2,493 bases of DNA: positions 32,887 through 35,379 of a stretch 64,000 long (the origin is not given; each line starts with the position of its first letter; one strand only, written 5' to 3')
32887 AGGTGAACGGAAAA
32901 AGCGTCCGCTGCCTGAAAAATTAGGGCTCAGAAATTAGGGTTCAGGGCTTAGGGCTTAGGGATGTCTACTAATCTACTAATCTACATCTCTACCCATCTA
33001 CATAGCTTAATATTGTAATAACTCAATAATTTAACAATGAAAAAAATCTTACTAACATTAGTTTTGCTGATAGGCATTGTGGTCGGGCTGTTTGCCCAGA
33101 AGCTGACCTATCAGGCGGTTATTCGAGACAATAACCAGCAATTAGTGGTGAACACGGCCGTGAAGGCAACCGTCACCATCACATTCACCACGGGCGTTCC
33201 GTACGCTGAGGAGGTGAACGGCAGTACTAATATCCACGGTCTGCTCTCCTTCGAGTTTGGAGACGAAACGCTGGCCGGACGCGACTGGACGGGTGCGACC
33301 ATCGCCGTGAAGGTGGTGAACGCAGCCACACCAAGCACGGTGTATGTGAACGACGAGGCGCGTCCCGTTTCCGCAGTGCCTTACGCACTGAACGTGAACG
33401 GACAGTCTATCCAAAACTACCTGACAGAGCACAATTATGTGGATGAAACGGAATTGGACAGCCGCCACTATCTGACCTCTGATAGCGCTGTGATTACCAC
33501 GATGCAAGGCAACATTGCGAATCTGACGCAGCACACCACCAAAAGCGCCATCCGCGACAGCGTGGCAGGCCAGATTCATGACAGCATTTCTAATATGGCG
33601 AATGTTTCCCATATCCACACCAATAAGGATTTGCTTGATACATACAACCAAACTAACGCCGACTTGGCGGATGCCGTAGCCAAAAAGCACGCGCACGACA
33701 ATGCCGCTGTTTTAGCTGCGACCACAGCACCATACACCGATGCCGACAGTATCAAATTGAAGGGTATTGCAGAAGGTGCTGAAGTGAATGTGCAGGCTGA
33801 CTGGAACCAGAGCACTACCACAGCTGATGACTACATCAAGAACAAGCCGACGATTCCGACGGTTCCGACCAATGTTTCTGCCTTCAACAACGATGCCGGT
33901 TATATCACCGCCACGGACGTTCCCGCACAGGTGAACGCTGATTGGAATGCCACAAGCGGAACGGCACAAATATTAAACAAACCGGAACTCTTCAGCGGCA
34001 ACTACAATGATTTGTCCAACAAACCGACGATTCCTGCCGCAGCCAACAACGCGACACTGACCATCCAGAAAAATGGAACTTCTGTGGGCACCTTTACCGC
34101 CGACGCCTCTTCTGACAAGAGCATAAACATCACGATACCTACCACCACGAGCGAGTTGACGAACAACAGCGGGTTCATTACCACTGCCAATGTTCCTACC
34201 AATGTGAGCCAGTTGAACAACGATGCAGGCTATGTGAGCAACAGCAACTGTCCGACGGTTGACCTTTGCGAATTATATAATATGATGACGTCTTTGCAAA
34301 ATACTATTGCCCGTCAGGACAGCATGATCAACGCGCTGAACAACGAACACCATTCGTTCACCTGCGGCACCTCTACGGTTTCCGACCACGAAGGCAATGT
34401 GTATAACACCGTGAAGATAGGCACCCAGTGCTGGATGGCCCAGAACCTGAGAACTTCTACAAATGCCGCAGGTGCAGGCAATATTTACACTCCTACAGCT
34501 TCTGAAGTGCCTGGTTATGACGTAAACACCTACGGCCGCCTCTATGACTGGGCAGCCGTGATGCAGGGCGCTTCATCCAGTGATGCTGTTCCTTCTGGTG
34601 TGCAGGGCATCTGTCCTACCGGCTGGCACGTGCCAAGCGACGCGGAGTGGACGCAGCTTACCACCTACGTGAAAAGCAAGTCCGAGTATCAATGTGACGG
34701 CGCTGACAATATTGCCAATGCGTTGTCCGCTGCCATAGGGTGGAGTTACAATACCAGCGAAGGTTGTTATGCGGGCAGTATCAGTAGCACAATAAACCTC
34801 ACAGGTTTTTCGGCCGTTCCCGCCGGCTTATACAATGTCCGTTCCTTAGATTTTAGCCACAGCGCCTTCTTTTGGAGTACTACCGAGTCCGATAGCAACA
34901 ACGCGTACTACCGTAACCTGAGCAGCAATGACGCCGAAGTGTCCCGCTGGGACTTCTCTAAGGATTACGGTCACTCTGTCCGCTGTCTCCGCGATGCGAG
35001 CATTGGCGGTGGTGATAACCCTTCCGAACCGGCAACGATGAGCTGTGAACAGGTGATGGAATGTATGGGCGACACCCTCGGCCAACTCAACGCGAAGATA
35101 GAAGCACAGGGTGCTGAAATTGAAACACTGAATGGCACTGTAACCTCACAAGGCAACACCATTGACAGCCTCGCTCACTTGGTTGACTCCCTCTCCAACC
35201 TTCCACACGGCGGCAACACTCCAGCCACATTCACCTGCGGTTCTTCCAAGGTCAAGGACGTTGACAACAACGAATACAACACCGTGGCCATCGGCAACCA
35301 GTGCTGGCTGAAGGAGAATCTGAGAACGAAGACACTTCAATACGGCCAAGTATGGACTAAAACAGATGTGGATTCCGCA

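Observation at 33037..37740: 1567-aa fibre-like protein combining tail-fibre-type repeats with four lectin-like FISUMP modules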

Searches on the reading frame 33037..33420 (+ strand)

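Call 89: search_protein_families(library=pfam, proteins=[window:33037-33420:+], max_evalue=1)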
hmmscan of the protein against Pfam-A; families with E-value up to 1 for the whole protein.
window:33037-33420:+ (128 aa): 2 families
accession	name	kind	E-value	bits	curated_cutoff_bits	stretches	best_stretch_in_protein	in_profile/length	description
PF08139.17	LPAM_1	-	0.12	13.4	20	1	1-12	1-12/18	Prokaryotic membrane lipoprotein lipid attachment site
PF24165.1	TMP_C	-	0.24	11.9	27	1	112-127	19-34/36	Tape measure protein C-terminal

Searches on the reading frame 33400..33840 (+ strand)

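Call 89: search_protein_families(library=pfam, proteins=[window:33400-33840:+], max_evalue=1)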
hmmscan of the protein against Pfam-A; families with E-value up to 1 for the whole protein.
window:33400-33840:+ (147 aa): 1 family
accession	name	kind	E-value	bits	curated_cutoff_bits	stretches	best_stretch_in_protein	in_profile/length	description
PF12842.12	DUF3819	-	0.0053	17.2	27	1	35-103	59-125/143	CCR4-Not complex, Not1 subunit, domain of unknown function DUF3819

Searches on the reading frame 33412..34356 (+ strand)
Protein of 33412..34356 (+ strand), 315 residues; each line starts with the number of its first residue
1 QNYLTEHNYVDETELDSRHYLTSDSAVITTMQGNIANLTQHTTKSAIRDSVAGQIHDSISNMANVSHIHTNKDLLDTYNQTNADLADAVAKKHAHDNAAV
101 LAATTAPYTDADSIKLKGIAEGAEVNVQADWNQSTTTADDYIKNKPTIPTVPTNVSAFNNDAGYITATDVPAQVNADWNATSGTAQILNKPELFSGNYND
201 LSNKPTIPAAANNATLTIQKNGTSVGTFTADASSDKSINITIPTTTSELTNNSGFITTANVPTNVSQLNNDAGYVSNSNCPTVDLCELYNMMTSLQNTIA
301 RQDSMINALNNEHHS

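Call 100: search_dna_similar(query=window:33412-34356:+, collection=phages, mode=protein, max_evalue=0.001, max_rows=15)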
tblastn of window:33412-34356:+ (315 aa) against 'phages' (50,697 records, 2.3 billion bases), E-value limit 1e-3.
Records with a match: 16; places in all: 21; records where one place covers at least 80% of the query: 0.
Best place of each record, by identity: <60% 16.
By first word of the organism name: Synechococcus 6; uncultured 3; Faecalibacterium 2; Achromobacter 2; Ralstonia 2; Dulem 1.
By host as written in the record: - 5; Synechococcus sp. MW02 4; Faecalibacterium prausnitzii 2; Achromobacter animicus 2; Synechococcus sp. CRE1902 1; Synechococcus sp. WH 7803 1; Varecia variegata 1.
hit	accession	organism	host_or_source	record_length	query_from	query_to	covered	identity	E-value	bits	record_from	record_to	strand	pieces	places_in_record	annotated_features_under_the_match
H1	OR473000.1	Synechococcus phage S-CREM2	Synechococcus sp. CRE1902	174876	77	287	67%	27.0%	3e-5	52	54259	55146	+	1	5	long tail fiber protein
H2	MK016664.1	Synechococcus phage S-B68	Synechococcus sp. WH 7803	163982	111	281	54%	31.1%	1e-7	59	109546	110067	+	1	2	tail fiber protein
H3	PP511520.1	Dulem virus 41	Varecia variegata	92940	115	208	30%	54.5%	5e-20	96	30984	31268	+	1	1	chromosome segregation ATPase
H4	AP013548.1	uncultured phage_MedDCM-OCT-S38-C3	metagenomic fosmid library constructed ...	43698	24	148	40%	39.9%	2e-6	108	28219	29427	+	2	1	phage related tail fibre protein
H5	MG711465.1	Faecalibacterium phage FP_Brigit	Faecalibacterium prausnitzii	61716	19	123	33%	42.0%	3e-10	67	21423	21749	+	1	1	hypothetical protein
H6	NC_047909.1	Faecalibacterium phage FP_Brigit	Faecalibacterium prausnitzii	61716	19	123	33%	42.0%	3e-10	67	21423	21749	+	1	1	hypothetical protein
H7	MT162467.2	Synechococcus phage S-H34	Synechococcus sp. MW02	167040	108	211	33%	41.3%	1e-11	71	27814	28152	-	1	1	tail fiber protein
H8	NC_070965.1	Synechococcus phage S-H34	Synechococcus sp. MW02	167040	108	211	33%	41.3%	1e-11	71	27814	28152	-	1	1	tail fiber protein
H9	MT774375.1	uncultured phage cr50_1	human feces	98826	101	208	34%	37.0%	2e-5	52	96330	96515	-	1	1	hypothetical protein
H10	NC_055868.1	uncultured phage cr50_1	human feces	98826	101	208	34%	37.0%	2e-5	52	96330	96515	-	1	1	tail protein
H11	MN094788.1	Achromobacter phage Motura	Achromobacter animicus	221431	115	209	30%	36.8%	4e-5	51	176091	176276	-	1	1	hypothetical protein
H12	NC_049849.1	Achromobacter phage Motura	Achromobacter animicus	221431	115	209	30%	36.8%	4e-5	51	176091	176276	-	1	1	tail fiber protein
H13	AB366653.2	Ralstonia phage phiRSL1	-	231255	112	207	30%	33.6%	1e-5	52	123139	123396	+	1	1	hypothetical protein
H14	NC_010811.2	Ralstonia phage phiRSL1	-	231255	112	207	30%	33.6%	1e-5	52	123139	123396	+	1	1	tail fiber protein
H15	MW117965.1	Synechococcus phage S-H38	Synechococcus sp. MW02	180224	142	215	23%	38.3%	2e-4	49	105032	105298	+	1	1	baseplate wedge subunit and tail pin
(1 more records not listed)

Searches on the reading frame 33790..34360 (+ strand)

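Call 89: search_protein_families(library=pfam, proteins=[window:33790-34360:+], max_evalue=1)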
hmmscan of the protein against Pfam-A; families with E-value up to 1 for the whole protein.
window:33790-34360:+ (190 aa): 3 families
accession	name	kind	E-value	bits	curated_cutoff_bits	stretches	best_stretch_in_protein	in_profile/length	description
PF13918.12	PLDc_3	-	0.038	14.1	27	0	39-92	47-99/180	PLD-like domain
PF18522.7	DUF5620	-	0.097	13.5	25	1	25-116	31-114/120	Domain of unknown function (DUF5620)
PF06281.17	VP1_VP3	-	0.15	12.6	25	1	119-168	9-58/73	Structural protein VP1/VP3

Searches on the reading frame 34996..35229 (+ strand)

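Call 89: search_protein_families(library=pfam, proteins=[window:34996-35229:+], max_evalue=1)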
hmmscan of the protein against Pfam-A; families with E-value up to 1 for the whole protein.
window:34996-35229:+ (78 aa): 4 families
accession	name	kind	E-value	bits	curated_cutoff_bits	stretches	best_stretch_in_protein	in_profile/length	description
PF04102.17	SlyX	-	0.0006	20.8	30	1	26-67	3-44/67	SlyX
PF01519.22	DUF16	-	0.0038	18.1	40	1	17-65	39-87/104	Protein of unknown function DUF16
PF08702.15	Fib_alpha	-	0.15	12.7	29.9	1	13-66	75-128/143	Fibrinogen alpha/beta chain family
PF10473.14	CENP-F_leu_zip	-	0.19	12.2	34.5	1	17-69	57-109/140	Leucine-rich repeats of kinetochore protein Cenp-F/LEK1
